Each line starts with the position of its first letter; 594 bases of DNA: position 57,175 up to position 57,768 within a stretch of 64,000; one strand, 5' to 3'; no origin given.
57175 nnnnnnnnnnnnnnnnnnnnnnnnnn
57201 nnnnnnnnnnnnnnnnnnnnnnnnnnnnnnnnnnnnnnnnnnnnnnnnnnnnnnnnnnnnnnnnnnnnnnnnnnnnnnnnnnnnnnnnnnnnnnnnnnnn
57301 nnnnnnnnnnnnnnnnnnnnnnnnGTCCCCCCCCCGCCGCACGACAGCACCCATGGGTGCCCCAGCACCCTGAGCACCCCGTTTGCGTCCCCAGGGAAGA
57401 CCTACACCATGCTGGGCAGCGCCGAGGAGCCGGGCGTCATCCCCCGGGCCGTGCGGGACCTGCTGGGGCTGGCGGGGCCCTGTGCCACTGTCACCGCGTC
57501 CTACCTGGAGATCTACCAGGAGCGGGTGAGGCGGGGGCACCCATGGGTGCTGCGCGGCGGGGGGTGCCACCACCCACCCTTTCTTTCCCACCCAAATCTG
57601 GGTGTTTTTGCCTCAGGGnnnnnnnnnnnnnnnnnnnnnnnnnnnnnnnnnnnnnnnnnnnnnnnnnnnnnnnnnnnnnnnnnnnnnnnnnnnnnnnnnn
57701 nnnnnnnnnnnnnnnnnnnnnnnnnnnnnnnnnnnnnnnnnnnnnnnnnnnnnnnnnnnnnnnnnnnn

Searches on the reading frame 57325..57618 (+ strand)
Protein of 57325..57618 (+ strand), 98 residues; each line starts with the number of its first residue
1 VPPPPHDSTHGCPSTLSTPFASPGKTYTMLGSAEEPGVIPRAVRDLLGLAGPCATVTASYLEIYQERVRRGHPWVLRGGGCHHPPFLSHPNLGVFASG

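Call 46: search_protein_families(library=pfam, proteins=[window:57325-57618:+])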
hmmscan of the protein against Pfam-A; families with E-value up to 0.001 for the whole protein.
window:57325-57618:+ (98 aa): 1 family
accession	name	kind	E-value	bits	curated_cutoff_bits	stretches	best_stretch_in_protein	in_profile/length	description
PF00225.29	Kinesin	-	3.8e-09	36.4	29.3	1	23-69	86-139/327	Kinesin motor domain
